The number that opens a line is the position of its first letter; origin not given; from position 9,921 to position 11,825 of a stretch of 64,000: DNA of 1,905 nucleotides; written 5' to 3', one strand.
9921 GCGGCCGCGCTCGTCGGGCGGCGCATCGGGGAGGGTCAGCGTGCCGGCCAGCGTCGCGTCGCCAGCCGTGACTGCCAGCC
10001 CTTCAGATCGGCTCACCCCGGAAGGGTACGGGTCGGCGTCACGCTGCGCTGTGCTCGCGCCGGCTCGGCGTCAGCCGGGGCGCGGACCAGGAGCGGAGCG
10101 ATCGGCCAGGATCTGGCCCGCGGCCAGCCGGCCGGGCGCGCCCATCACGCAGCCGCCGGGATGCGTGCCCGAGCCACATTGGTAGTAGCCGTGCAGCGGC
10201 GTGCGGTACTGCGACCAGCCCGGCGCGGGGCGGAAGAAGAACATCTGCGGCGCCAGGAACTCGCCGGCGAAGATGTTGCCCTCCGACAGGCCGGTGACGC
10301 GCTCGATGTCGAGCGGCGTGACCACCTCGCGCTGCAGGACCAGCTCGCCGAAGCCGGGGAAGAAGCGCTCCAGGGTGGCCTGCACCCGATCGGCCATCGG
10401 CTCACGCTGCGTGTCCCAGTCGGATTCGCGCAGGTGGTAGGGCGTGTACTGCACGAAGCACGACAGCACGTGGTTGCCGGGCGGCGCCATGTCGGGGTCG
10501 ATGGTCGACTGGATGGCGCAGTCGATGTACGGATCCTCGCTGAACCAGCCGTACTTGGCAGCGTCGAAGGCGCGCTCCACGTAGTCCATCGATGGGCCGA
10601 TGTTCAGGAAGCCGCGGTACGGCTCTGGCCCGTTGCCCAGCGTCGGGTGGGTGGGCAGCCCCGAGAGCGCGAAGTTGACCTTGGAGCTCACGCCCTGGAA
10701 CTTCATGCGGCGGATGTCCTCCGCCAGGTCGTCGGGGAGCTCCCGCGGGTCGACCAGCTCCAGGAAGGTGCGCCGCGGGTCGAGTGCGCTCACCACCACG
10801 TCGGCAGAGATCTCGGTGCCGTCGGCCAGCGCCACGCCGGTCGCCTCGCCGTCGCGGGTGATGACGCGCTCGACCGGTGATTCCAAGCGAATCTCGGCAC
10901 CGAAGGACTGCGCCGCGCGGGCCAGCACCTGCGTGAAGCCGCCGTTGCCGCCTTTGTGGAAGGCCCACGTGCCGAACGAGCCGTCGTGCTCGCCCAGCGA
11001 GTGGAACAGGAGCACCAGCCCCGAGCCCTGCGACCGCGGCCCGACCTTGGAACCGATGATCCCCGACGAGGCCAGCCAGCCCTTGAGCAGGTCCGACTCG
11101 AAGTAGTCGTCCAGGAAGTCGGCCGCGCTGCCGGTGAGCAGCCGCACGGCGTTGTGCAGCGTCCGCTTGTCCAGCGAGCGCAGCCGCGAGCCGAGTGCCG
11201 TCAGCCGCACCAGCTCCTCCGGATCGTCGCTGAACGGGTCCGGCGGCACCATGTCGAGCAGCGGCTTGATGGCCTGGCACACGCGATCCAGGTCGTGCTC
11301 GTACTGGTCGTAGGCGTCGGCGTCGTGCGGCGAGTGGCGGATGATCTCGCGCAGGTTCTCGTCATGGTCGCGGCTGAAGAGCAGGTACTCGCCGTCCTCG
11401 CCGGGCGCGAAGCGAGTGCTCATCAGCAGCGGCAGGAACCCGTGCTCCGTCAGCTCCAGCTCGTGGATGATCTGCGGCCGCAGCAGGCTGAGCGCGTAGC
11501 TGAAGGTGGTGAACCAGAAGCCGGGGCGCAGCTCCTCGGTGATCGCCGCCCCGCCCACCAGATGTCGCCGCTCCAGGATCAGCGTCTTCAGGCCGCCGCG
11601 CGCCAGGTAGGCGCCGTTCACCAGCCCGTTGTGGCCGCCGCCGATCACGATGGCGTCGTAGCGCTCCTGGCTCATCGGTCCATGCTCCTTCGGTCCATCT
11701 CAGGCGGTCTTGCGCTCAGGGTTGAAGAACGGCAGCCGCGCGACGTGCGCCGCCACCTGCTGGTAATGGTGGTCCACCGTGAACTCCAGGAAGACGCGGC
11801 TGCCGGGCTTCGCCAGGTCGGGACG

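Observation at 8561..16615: A TPP riboswitch heads a thiamine salvage/uptake operon that appears to run on into a GcvT-like aminomethyltransferase and a CrtI-like FAD oxidoreductase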

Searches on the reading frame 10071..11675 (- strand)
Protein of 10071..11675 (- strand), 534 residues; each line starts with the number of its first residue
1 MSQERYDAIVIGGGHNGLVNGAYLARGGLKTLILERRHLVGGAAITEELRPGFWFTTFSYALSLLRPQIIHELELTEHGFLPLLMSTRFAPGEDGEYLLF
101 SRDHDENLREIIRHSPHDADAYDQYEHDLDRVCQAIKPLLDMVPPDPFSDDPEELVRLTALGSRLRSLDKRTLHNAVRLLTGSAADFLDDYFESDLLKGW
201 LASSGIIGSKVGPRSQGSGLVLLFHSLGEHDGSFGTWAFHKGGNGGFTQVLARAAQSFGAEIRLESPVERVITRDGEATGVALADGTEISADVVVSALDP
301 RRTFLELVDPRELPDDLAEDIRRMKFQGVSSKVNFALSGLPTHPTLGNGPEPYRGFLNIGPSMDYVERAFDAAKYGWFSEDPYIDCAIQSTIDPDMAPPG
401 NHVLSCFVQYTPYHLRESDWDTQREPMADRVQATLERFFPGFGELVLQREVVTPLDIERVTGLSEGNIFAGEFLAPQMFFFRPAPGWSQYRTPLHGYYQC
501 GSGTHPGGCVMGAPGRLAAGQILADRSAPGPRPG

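Call 3: search_protein_families(library=pfam, proteins=[window:10071-11675:-])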
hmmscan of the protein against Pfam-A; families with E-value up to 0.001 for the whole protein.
window:10071-11675:- (534 aa): 7 families
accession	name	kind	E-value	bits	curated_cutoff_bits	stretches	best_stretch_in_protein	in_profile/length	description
PF01593.30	Amino_oxidase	-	1e-18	68.3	19.8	1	17-513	3-431/443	Flavin containing amine oxidoreductase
PF01266.30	DAO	-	8e-10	39.2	27.9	1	247-301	151-205/353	FAD dependent oxidoreductase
PF13450.12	NAD_binding_8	-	2e-07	31.6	21.9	1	10-63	1-50/68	NAD(P)-binding Rossmann-like domain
PF07992.20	Pyr_redox_2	-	1.8e-05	24.8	26.1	0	248-297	186-234/291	Pyridine nucleotide-disulphide oxidoreductase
PF01946.23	Thi4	-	6e-05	22.8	26.2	0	6-44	18-57/235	Thi4 family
PF00890.30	FAD_binding_2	-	7.6e-05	22.5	20.4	0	7-43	1-37/414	FAD binding domain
PF12831.13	FAD_oxidored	-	0.00039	20.3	27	0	7-44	1-38/416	FAD dependent oxidoreductase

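Call 4: search_protein_families(library=ncbifam, proteins=[window:10071-11675:-])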
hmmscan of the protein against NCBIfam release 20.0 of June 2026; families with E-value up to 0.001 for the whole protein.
window:10071-11675:- (534 aa): 32 families (the best 25 are shown)
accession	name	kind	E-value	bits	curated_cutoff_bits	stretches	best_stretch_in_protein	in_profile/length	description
NF045689.1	BCarotKetCrtO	equivalog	5e-78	263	1000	1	4-525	2-538/563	beta-carotene ketolase CrtO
TIGR02734.1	crtI_fam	subfamily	1.8e-30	106.1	238.1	1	8-525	1-486/504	phytoene desaturase family protein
TIGR02730.1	carot_isom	equivalog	1.9e-25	89.7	586.9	3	231-318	215-302/493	carotenoid isomerase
NF045637.1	carotdesatCrtDProt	equivalog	1.9e-19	69.6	580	2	233-301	211-278/485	1-hydroxycarotenoid 3,4-desaturase CrtD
NF058655.1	CrtID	equivalog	1.3e-12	47.4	640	1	229-310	205-284/478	bifunctional phytoene desaturase/3,4-desaturase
TIGR02733.1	desat_CrtD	equivalog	2.7e-12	46.1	549.7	2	396-512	362-476/492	C-3',4' desaturase CrtD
NF005560.0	PRK07233.1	equivalog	7.8e-12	44.7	252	1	238-330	192-280/435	hypothetical protein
TIGR02032.1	GG-red-SF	subfamily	4.7e-08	33.1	158.8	0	6-41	1-36/297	geranylgeranyl reductase family protein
NF042421.1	hydcarot_desat_CrtD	equivalog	5e-08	31.8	500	1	235-525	215-481/487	1-hydroxycarotenoid 3,4-desaturase CrtD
TIGR03143.1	AhpF_homolog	hypoth_equivalog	6e-07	28.4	687.65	1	4-49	3-48/555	putative alkyl hydroperoxide reductase F subunit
NF005547.0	PRK07208.1-3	equivalog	6.3e-07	28.5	380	0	239-310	201-270/465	hypothetical protein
TIGR00292.1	TIGR00292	equivalog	2.7e-06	26.8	148.3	1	6-43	22-59/254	sulfide-dependent adenosine diphosphate thiazole synthase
NF006130.0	PRK08274.1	equivalog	6.5e-06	25.2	369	0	238-297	125-188/467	FAD-dependent tricarballylate dehydrogenase TcuA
TIGR03467.1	HpnE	equivalog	8.1e-06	25.4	283.05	0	9-45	2-38/430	hydroxysqualene dehydroxylase HpnE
NF009478.0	PRK12844.1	equivalog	8.3e-06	24.4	789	1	3-44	6-47/559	3-ketosteroid-delta-1-dehydrogenase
NF053676.1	4oxCHCAChcC1Cy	equivalog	1.2e-05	23.9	1000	0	5-44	1-40/528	4-oxocyclohexanecarboxylate 2-dehydrogenase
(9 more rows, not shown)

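Call 17: search_solved_structures(query=window:10071-11675:-, max_evalue=0.001)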
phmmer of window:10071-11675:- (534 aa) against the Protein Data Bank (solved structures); distinct sequences matched with E-value up to 0.001: 19.
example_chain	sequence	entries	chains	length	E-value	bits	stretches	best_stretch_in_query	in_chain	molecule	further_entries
4dgk_A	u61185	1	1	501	6.9e-19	71.2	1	9-524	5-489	Phytoene dehydrogenase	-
4rep_A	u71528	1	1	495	4e-07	32.3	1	235-525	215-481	Gamma-carotene desaturase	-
4zn0_A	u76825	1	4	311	1.2e-06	30.8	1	5-53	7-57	Thioredoxin reductase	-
5mog_A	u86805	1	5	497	1.8e-06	30.2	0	254-312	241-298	Phytoene dehydrogenase, chloroplastic/chromoplastic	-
7u6l_A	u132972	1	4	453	1.2e-05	27.5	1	6-50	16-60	Amine oxidase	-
7e7h_A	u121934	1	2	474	1.5e-05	27.2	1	6-50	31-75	Amino_oxidase domain-containing protein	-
5mh4_A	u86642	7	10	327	1.8e-05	26.9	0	1-50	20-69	Thioredoxin reductase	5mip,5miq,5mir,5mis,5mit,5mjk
3ka7_A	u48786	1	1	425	2.8e-05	26.2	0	229-302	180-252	Oxidoreductase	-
3oz2_A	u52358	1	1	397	4.4e-05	25.6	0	3-43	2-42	Digeranylgeranylglycerophospholipid reductase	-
7aaw_A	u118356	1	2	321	5.2e-05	25.4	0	3-50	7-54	Thioredoxin reductase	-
5j60_A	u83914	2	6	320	0.00018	23.5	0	2-50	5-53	Thioredoxin reductase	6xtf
3k7t_A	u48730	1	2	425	0.00031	22.8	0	6-51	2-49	6-hydroxy-L-nicotine oxidase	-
3k7m_X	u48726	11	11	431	0.00032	22.7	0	6-51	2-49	6-hydroxy-L-nicotine oxidase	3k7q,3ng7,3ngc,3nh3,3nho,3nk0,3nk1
6cr0_A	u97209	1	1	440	0.00072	21.6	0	1-44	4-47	(S)-6-hydroxynicotine oxidase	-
6hk1_A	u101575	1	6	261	0.00072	21.6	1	6-43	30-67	Thiazole synthase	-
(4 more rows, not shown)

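Call 32: find_homologous_proteins(query=window:10071-11675:-)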
Query window:10071-11675:- (534 aa): 7471 proteins with E <= 0.001 among 8000 candidates; the best 120 are listed.
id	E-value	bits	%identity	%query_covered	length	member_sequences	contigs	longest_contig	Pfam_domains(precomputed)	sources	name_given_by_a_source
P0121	0.0e+0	1123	89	100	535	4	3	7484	PF01266.31,PF01593.31,PF13450.13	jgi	jgi:phytoene dehydrogenase-like protein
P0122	0.0e+0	1122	91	99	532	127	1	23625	PF01266.31,PF01593.31,PF13450.13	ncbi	-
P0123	0.0e+0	1120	89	100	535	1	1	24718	PF01266.31,PF01593.31,PF13450.13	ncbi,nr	ncbi:MAG TPA: NAD(P)/FAD-dependent oxidoreductase [Candidatus Limnocylindria bacterium]|nr:NAD(P)/FA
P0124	0.0e+0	1119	90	100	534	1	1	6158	PF01266.31,PF01593.31,PF13450.13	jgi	jgi:phytoene dehydrogenase-like protein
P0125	0.0e+0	1117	89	100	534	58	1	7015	PF01266.31,PF01593.31,PF13450.13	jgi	jgi:phytoene dehydrogenase-like protein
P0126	0.0e+0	1112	89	100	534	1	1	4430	PF01266.31,PF01593.31,PF13450.13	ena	-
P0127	0.0e+0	1095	89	98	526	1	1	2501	PF01266.31,PF01593.31,PF13450.13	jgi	jgi:phytoene dehydrogenase-like protein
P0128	0.0e+0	1093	89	98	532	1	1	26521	PF01266.31,PF01593.31,PF13450.13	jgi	jgi:phytoene dehydrogenase-like protein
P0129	0.0e+0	1093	88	99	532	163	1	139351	PF01266.31,PF01593.31,PF13450.13,PF07992.21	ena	-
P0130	0.0e+0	1092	89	99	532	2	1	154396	PF01266.31,PF01593.31,PF13450.13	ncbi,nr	ncbi:MAG TPA: NAD(P)/FAD-dependent oxidoreductase [Candidatus Limnocylindria bacterium]|nr:NAD(P)/FA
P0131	0.0e+0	1089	88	99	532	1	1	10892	PF01266.31,PF01593.31,PF13450.13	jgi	jgi:phytoene dehydrogenase-like protein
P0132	0.0e+0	1089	88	99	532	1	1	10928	PF01266.31,PF01593.31,PF13450.13,PF07992.21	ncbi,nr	ncbi:MAG TPA: NAD(P)/FAD-dependent oxidoreductase [Candidatus Limnocylindria bacterium]|nr:NAD(P)/FA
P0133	0.0e+0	1088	88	99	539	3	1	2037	PF01266.31,PF01593.31,PF13450.13,PF07992.21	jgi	jgi:phytoene dehydrogenase-like protein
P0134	0.0e+0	1087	89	98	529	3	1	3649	PF01266.31,PF01593.31,PF13450.13,PF07992.21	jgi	jgi:phytoene dehydrogenase-like protein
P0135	0.0e+0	1087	88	98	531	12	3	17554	PF01266.31,PF01593.31,PF13450.13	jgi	jgi:phytoene dehydrogenase-like protein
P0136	0.0e+0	1085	88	99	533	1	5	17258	PF01266.31,PF01593.31,PF13450.13,PF07992.21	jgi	jgi:phytoene dehydrogenase-like protein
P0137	0.0e+0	1085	89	99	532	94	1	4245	PF01266.31,PF01593.31,PF13450.13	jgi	jgi:phytoene dehydrogenase-like protein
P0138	0.0e+0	1084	88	99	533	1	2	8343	PF01266.31,PF01593.31,PF13450.13,PF07992.21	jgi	jgi:phytoene dehydrogenase-like protein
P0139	0.0e+0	1084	89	99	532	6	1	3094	PF01266.31,PF01593.31,PF13450.13,PF07992.21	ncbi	-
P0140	0.0e+0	1083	88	99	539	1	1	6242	PF01946.24,PF01266.31,PF01593.31,PF13450.13,PF07992.21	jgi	jgi:phytoene dehydrogenase-like protein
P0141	0.0e+0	1081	88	99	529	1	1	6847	PF01266.31,PF01593.31,PF13450.13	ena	-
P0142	0.0e+0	1081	88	98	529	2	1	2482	PF01266.31,PF01593.31,PF13450.13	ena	-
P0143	0.0e+0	1080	87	99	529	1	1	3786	PF01266.31,PF01593.31,PF13450.13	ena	-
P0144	0.0e+0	1079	88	98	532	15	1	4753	PF01266.31,PF01593.31,PF13450.13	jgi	jgi:phytoene dehydrogenase-like protein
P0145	0.0e+0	1079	89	98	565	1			PF01266.31,PF01593.31,PF13450.13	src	-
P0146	0.0e+0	1078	88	99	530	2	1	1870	PF01266.31,PF01593.31,PF13450.13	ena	-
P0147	0.0e+0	1074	88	98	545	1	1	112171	PF01266.31,PF01593.31,PF13450.13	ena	-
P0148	0.0e+0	1073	88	99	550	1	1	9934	PF01946.24,PF01266.31,PF01593.31,PF13450.13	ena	-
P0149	0.0e+0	1072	88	99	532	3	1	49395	PF01266.31,PF01593.31,PF13450.13,PF07992.21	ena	-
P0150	0.0e+0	1072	88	99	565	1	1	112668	PF01946.24,PF01266.31,PF01593.31,PF13450.13,PF07992.21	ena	-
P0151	0.0e+0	1071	88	99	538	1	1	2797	PF01266.31,PF01593.31,PF13450.13,PF07992.21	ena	-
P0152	0.0e+0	1070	88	98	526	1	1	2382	PF01266.31,PF01593.31,PF13450.13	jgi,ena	jgi:phytoene dehydrogenase-like protein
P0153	0.0e+0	1070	86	99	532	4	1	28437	PF01266.31,PF01593.31,PF13450.13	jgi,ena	jgi:phytoene dehydrogenase-like protein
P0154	0.0e+0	1069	88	99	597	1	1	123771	PF01946.24,PF01266.31,PF01593.31,PF13450.13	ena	-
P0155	0.0e+0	1067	87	98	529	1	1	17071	PF01266.31,PF01593.31,PF13450.13,PF07992.21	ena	-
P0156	0.0e+0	1066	85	99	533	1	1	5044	PF01266.31,PF01593.31,PF13450.13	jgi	jgi:phytoene dehydrogenase-like protein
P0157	0.0e+0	1066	88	99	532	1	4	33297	PF01946.24,PF01266.31,PF01593.31,PF13450.13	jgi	jgi:phytoene dehydrogenase-like protein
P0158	0.0e+0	1063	88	97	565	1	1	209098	PF01946.24,PF01266.31,PF01593.31,PF13450.13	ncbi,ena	-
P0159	0.0e+0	1063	87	99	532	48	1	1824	PF01266.31,PF01593.31,PF13450.13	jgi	-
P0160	0.0e+0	1063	85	99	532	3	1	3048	PF01266.31,PF01593.31,PF13450.13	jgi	jgi:phytoene dehydrogenase-like protein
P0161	0.0e+0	1059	87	99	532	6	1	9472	PF01266.31,PF01593.31,PF13450.13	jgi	jgi:phytoene dehydrogenase-like protein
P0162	0.0e+0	1057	85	99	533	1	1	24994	PF01266.31,PF01593.31,PF13450.13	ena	-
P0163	0.0e+0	1056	86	99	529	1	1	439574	PF01266.31,PF01593.31,PF13450.13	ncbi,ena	-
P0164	0.0e+0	1056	86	99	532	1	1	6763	PF01266.31,PF01593.31,PF13450.13,PF07992.21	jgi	jgi:phytoene dehydrogenase-like protein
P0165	0.0e+0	1056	86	98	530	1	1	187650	PF01266.31,PF01593.31,PF13450.13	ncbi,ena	-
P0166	0.0e+0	1056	87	98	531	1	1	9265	PF01946.24,PF01266.31,PF01593.31,PF13450.13,PF12831.14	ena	-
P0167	0.0e+0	1055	87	98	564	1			PF01266.31,PF01593.31,PF13450.13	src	-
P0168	0.0e+0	1055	85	99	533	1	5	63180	PF01266.31,PF01593.31,PF13450.13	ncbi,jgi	ncbi:MAG TPA: NAD(P)/FAD-dependent oxidoreductase [Candidatus Limnocylindria bacterium]|jgi:phytoene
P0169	0.0e+0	1053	85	99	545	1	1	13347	PF01266.31,PF01593.31,PF13450.13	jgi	jgi:phytoene dehydrogenase-like protein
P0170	0.0e+0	1052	85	99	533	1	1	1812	PF01266.31,PF01593.31,PF13450.13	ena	-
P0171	0.0e+0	1051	85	99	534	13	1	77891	PF01266.31,PF01593.31,PF13450.13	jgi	jgi:phytoene dehydrogenase-like protein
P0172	0.0e+0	1050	85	99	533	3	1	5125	PF01266.31,PF01593.31,PF13450.13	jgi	jgi:phytoene dehydrogenase-like protein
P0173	0.0e+0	1049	85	99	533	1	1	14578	PF01266.31,PF01593.31,PF13450.13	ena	-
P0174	0.0e+0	1048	85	98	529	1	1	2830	PF01266.31,PF01593.31,PF13450.13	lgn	-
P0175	0.0e+0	1048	85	98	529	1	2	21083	PF01266.31,PF01593.31,PF13450.13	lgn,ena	-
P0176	0.0e+0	1048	87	98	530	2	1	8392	PF01266.31,PF01593.31,PF13450.13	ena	-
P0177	0.0e+0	1047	85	98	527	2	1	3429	PF01266.31,PF01593.31,PF13450.13,PF00890.31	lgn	-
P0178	0.0e+0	1047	85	98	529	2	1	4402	PF01266.31,PF01593.31,PF13450.13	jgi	jgi:phytoene dehydrogenase-like protein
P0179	0.0e+0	1047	85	99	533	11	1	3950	PF01266.31,PF01593.31,PF13450.13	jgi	-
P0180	0.0e+0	1045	84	98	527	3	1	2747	PF01266.31,PF01593.31,PF13450.13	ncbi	-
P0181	0.0e+0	1045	84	98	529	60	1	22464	PF01266.31,PF01593.31,PF13450.13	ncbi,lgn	ncbi:MAG: phytoene desaturase family protein [Candidatus Limnocylindria bacterium]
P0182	0.0e+0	1045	85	98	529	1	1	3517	PF01266.31,PF01593.31,PF13450.13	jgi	jgi:phytoene dehydrogenase-like protein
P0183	0.0e+0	1043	85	98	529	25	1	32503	PF01266.31,PF01593.31,PF13450.13,PF07992.21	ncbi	ncbi:MAG: NAD(P)/FAD-dependent oxidoreductase [Candidatus Limnocylindria bacterium]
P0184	0.0e+0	1041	85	98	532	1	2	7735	PF01266.31,PF01593.31,PF13450.13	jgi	jgi:phytoene dehydrogenase-like protein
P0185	0.0e+0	1039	85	98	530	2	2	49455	PF01266.31,PF01593.31,PF13450.13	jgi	-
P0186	0.0e+0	1038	86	99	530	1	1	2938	PF01266.31,PF01593.31,PF13450.13,PF07992.21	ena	-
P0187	0.0e+0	1037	84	98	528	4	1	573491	PF01266.31,PF01593.31,PF13450.13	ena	-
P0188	0.0e+0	1037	85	98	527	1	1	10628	PF01266.31,PF01593.31,PF13450.13,PF07992.21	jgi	jgi:phytoene dehydrogenase-like protein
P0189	0.0e+0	1034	83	98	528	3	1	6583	PF01266.31,PF01593.31,PF13450.13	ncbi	-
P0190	0.0e+0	1034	83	99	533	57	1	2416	PF01266.31,PF01593.31,PF13450.13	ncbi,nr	ncbi:MAG TPA: NAD(P)/FAD-dependent oxidoreductase [Candidatus Binatia bacterium]|nr:NAD(P)/FAD-depen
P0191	0.0e+0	1033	84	99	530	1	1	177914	PF01946.24,PF01266.31,PF01593.31,PF13450.13,PF12831.14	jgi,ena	jgi:phytoene dehydrogenase-like protein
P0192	0.0e+0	1032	83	99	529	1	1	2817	PF01266.31,PF01593.31,PF13450.13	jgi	jgi:phytoene dehydrogenase-like protein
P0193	0.0e+0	1032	84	98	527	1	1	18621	PF01266.31,PF01593.31,PF13450.13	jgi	jgi:phytoene dehydrogenase-like protein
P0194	0.0e+0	1031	84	98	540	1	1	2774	PF01266.31,PF01593.31,PF13450.13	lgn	-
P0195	0.0e+0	1031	84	98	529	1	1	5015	PF01266.31,PF01593.31,PF13450.13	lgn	-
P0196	0.0e+0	1030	84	98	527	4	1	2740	PF01266.31,PF01593.31,PF13450.13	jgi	jgi:phytoene dehydrogenase-like protein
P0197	0.0e+0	1029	83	98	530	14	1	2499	PF01266.31,PF01593.31,PF13450.13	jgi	jgi:phytoene dehydrogenase-like protein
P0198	0.0e+0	1029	82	99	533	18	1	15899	PF01266.31,PF01593.31,PF13450.13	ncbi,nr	ncbi:MAG: NAD(P)/FAD-dependent oxidoreductase [Chloroflexota bacterium]|nr:NAD(P)/FAD-dependent oxid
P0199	0.0e+0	1028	83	99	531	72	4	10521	PF01266.31,PF01593.31,PF13450.13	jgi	jgi:phytoene dehydrogenase-like protein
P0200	0.0e+0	1027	83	98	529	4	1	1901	PF01266.31,PF01593.31,PF13450.13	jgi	jgi:phytoene dehydrogenase-like protein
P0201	0.0e+0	1027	84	99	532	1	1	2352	PF01266.31,PF01593.31,PF13450.13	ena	-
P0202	0.0e+0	1027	84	98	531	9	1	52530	PF01266.31,PF01593.31,PF13450.13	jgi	jgi:phytoene dehydrogenase-like protein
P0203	0.0e+0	1026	83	99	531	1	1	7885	PF01266.31,PF01593.31,PF13450.13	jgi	-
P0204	0.0e+0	1026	83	98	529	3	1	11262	PF01266.31,PF01593.31,PF13450.13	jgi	jgi:phytoene dehydrogenase-like protein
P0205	0.0e+0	1024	83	98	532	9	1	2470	PF01266.31,PF01593.31,PF13450.13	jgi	jgi:phytoene dehydrogenase-like protein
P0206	0.0e+0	1023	82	98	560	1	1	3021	PF01266.31,PF01593.31,PF13450.13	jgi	jgi:phytoene dehydrogenase-like protein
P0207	0.0e+0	1022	83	99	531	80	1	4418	PF01266.31,PF01593.31,PF13450.13,PF12831.14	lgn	-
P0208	0.0e+0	1021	82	98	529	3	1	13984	PF01266.31,PF01593.31,PF13450.13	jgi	jgi:phytoene dehydrogenase-like protein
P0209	0.0e+0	1021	83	98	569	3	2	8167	PF01946.24,PF01266.31,PF01593.31,PF13450.13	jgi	jgi:phytoene dehydrogenase-like protein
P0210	0.0e+0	1021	83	98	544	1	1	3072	PF01266.31,PF01593.31,PF13450.13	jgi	jgi:phytoene dehydrogenase-like protein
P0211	0.0e+0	1020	82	98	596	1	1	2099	PF01946.24,PF01266.31,PF01593.31,PF13450.13,PF07992.21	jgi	jgi:phytoene dehydrogenase-like protein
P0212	0.0e+0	1018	83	98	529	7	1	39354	PF01266.31,PF01593.31,PF13450.13,PF12831.14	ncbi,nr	ncbi:MAG TPA: NAD(P)/FAD-dependent oxidoreductase [Candidatus Limnocylindria bacterium]|nr:NAD(P)/FA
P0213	0.0e+0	1017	82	98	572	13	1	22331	PF01946.24,PF01266.31,PF01593.31,PF13450.13,PF07992.21,PF12831.14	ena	-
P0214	0.0e+0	1017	82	99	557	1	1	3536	PF01946.24,PF01266.31,PF01593.31,PF13450.13,PF00890.31,PF07992.21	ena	-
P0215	0.0e+0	1016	81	99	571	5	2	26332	PF01946.24,PF01266.31,PF01593.31,PF13450.13,PF12831.14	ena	-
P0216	0.0e+0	1016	81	99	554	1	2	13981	PF01266.31,PF01593.31,PF13450.13,PF00890.31,PF07992.21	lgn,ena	-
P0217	0.0e+0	1015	82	98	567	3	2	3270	PF01946.24,PF01266.31,PF01593.31,PF13450.13,PF07992.21,PF12831.14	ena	-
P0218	0.0e+0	1015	82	97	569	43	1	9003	PF01266.31,PF01593.31,PF13450.13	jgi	jgi:phytoene dehydrogenase-like protein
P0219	0.0e+0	1014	82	99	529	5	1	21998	PF01266.31,PF01593.31,PF13450.13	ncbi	-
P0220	0.0e+0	1013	81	99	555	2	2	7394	PF01266.31,PF01593.31,PF13450.13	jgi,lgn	jgi:phytoene dehydrogenase-like protein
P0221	0.0e+0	1013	82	98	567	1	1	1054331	PF01946.24,PF01266.31,PF01593.31,PF13450.13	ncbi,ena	-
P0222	0.0e+0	1012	81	98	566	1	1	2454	PF01946.24,PF01266.31,PF01593.31,PF13450.13,PF07992.21,PF12831.14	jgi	jgi:phytoene dehydrogenase-like protein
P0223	0.0e+0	1011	81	99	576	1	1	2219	PF01266.31,PF01593.31,PF13450.13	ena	-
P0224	0.0e+0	1010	82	98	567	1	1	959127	PF01946.24,PF01266.31,PF01593.31,PF13450.13,PF00890.31,PF07992.21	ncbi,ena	-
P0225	0.0e+0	1010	81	99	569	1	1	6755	PF01266.31,PF01593.31,PF13450.13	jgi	jgi:phytoene dehydrogenase-like protein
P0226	1.6e-298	1009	81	98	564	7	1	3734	PF01946.24,PF01266.31,PF01593.31,PF13450.13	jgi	jgi:phytoene dehydrogenase-like protein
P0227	1.7e-298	1009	80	99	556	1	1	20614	PF01266.31,PF01593.31,PF13450.13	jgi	jgi:phytoene dehydrogenase-like protein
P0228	2.0e-298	1009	81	99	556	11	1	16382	PF01946.24,PF01266.31,PF01593.31,PF13450.13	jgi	jgi:phytoene dehydrogenase-like protein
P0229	2.0e-298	1009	81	99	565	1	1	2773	PF01266.31,PF01593.31,PF13450.13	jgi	jgi:phytoene dehydrogenase-like protein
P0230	4.4e-298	1008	80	99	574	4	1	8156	PF01946.24,PF01266.31,PF01593.31,PF13450.13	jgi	jgi:phytoene dehydrogenase-like protein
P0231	4.7e-298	1008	81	99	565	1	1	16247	PF01266.31,PF01593.31,PF13450.13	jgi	jgi:phytoene dehydrogenase-like protein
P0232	4.8e-298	1008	82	99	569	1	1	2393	PF01946.24,PF01266.31,PF01593.31,PF13450.13,PF07992.21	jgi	jgi:phytoene dehydrogenase-like protein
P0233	7.1e-298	1007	80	99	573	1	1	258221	PF01946.24,PF01266.31,PF01593.31,PF13450.13,PF07992.21,PF12831.14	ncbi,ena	-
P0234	7.5e-298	1007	80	99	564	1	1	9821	PF01266.31,PF01593.31,PF13450.13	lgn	-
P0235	7.7e-298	1007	81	99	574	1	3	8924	PF01946.24,PF01266.31,PF01593.31,PF13450.13,PF07992.21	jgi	jgi:phytoene dehydrogenase-like protein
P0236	8.3e-298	1007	81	99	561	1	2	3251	PF01946.24,PF01266.31,PF01593.31,PF13450.13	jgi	jgi:phytoene dehydrogenase-like protein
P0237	9.0e-298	1007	81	98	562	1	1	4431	PF01266.31,PF01593.31,PF13450.13,PF07992.21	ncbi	-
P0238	1.0e-297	1007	80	99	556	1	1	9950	PF01266.31,PF01593.31,PF13450.13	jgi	jgi:phytoene dehydrogenase-like protein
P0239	1.5e-297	1006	81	99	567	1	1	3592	PF01266.31,PF01593.31,PF13450.13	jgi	jgi:phytoene dehydrogenase-like protein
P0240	1.8e-297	1006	87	93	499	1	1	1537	PF01593.31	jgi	jgi:phytoene dehydrogenase-like protein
